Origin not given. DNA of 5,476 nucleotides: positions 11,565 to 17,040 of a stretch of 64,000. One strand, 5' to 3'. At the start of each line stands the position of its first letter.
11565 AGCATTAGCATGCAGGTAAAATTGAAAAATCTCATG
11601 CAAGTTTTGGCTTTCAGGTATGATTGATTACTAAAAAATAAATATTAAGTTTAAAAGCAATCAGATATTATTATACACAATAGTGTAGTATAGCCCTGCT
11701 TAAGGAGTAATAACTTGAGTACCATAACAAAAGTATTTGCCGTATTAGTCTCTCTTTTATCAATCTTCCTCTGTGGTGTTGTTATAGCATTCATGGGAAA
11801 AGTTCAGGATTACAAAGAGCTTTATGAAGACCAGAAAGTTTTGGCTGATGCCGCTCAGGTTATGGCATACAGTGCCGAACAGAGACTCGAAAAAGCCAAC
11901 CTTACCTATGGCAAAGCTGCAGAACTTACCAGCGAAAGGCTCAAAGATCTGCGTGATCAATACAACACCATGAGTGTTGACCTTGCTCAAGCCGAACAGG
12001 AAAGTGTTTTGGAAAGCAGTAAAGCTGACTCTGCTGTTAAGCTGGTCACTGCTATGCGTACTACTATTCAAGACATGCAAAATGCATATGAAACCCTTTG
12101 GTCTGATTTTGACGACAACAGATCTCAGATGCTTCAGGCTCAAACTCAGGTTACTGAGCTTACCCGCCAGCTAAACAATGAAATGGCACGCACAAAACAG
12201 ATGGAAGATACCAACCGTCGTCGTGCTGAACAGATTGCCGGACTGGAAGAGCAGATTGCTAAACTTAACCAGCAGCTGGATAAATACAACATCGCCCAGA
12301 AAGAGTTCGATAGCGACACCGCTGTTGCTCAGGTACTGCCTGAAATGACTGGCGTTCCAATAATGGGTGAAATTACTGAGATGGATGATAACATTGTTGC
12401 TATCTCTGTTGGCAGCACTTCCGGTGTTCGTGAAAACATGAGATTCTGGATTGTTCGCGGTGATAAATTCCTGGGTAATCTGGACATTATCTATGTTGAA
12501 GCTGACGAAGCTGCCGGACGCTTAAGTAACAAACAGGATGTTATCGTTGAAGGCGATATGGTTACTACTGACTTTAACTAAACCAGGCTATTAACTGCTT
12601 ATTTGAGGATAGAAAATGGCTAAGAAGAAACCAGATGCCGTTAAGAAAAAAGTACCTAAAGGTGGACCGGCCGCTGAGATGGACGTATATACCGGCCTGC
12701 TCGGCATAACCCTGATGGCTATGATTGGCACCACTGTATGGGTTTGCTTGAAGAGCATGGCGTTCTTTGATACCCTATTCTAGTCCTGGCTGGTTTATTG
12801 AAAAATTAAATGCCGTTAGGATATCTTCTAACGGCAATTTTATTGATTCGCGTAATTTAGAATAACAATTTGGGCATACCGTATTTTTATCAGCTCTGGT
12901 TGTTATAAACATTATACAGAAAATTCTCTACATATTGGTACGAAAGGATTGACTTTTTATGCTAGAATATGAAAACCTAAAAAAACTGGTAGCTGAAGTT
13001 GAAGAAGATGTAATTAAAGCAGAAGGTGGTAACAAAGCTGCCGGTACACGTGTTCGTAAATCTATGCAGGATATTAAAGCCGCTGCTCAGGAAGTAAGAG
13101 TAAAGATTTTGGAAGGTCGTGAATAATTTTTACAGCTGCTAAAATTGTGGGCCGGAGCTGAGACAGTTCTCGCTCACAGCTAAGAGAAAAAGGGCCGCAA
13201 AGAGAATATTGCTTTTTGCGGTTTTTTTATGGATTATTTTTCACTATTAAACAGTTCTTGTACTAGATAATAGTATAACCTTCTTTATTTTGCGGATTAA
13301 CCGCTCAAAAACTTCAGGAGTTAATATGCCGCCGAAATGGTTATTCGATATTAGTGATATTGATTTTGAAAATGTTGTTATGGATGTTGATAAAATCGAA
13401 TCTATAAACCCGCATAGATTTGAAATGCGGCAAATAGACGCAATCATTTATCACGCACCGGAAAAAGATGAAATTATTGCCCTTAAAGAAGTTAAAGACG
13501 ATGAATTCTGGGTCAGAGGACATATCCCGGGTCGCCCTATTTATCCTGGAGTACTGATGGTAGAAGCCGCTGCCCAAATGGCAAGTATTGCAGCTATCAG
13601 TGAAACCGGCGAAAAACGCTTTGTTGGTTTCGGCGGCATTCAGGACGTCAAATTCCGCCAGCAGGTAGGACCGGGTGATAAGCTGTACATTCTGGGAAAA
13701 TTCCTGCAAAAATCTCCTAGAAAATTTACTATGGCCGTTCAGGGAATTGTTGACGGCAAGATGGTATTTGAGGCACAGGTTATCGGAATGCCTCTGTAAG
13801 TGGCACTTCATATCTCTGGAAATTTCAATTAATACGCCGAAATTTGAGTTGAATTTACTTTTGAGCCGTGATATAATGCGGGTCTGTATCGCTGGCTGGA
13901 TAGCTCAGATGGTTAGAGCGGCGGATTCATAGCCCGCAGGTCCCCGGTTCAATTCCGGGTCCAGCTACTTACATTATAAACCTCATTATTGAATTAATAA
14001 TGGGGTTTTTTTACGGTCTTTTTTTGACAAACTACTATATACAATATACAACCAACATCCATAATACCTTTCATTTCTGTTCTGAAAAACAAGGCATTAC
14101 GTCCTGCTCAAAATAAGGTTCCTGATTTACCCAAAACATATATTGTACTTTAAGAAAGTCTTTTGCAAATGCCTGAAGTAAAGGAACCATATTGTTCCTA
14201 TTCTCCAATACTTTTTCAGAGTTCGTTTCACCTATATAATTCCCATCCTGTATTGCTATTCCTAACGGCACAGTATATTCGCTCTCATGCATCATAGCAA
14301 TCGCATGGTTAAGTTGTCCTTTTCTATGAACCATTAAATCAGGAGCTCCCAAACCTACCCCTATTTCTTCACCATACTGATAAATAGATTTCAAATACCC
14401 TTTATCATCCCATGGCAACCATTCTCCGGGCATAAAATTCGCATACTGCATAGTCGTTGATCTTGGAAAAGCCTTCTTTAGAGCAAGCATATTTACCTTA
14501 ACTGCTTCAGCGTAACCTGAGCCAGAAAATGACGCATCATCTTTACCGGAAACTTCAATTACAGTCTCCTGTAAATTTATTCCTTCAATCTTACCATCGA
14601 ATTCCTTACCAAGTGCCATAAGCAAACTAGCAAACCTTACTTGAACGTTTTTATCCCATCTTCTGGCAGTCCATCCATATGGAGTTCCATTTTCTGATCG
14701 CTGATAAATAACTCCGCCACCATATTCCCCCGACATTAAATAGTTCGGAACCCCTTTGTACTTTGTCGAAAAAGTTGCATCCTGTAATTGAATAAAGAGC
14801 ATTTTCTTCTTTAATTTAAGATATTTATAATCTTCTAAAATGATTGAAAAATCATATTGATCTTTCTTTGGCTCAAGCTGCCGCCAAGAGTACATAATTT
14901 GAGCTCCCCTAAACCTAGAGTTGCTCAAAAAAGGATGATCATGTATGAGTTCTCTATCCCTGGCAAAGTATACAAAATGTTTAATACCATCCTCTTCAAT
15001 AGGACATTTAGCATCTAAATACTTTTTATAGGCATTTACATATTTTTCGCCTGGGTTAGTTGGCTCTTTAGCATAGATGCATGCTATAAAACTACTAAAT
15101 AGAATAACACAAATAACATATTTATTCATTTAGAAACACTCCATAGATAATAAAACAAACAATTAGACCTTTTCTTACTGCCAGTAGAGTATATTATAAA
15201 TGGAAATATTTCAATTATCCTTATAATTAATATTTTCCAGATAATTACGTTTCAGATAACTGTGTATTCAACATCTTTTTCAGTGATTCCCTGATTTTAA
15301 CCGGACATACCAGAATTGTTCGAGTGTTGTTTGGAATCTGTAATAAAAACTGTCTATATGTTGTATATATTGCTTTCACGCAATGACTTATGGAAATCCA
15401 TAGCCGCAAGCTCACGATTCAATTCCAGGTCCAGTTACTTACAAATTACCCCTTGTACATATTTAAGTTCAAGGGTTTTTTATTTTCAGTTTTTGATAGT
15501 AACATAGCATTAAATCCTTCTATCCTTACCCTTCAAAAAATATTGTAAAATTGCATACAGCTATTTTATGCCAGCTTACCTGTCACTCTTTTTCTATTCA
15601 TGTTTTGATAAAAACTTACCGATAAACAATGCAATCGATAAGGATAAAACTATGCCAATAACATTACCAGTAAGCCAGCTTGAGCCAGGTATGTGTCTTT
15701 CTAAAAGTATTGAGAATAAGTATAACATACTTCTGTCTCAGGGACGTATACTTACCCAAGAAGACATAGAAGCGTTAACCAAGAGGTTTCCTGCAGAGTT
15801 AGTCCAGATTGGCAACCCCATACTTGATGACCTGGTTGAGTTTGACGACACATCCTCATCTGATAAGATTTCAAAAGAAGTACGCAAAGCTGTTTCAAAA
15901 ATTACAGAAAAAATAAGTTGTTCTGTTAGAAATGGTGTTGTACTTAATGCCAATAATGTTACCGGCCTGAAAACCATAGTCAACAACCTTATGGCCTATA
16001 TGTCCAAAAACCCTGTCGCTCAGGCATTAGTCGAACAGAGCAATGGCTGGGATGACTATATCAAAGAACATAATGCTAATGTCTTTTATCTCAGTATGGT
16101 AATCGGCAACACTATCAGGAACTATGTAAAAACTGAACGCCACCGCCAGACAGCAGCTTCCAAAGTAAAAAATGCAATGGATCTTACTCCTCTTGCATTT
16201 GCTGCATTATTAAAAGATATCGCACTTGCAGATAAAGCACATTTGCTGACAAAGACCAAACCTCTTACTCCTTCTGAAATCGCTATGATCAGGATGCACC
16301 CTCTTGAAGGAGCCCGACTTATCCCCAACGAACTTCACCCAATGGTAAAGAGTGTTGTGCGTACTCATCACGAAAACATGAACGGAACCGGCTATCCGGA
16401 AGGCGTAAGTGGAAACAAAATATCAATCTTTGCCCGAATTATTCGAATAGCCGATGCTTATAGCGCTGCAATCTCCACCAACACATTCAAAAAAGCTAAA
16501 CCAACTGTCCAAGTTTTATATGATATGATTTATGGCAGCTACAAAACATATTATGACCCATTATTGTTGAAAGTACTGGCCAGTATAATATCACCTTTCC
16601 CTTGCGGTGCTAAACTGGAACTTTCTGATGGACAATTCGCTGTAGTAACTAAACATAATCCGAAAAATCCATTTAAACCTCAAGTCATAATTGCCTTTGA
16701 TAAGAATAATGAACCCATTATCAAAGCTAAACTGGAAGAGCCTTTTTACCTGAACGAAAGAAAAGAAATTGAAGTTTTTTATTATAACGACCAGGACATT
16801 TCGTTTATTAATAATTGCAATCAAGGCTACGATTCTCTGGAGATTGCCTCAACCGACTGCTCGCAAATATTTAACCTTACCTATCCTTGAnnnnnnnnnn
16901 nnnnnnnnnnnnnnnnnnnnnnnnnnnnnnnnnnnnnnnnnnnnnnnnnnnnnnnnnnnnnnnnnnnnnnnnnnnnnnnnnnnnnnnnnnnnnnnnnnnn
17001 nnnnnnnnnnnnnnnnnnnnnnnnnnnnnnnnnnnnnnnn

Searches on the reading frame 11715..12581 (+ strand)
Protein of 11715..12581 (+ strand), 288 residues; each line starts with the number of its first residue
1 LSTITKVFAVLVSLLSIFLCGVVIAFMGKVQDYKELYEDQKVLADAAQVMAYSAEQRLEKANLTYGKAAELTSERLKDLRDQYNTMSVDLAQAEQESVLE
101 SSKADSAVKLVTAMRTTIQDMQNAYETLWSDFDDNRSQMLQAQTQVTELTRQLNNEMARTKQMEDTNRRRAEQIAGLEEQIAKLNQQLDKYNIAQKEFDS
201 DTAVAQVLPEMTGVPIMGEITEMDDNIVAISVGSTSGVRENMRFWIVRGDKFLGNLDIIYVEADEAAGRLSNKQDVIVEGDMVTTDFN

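Call 69: search_protein_families(library=pfam, proteins=[window:11715-12581:+])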
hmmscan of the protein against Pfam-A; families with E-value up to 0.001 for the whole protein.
window:11715-12581:+ (288 aa): 1 family
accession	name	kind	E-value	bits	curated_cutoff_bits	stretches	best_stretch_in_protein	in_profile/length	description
PF16591.11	HBM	-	0.00037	20.5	29.8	1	87-207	49-172/254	Helical bimodular sensor domain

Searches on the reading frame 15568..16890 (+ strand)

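Call 69: search_protein_families(library=pfam, proteins=[window:15568-16890:+])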
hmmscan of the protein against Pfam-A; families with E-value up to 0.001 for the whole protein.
window:15568-16890:+ (440 aa): 2 families
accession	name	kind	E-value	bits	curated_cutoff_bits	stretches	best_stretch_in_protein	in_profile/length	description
PF13487.12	HD_5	-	6.6e-22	78.5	27.2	1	200-331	33-168/170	HD domain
PF01966.28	HD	-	9.5e-06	26.3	22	1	204-300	22-115/116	HD domain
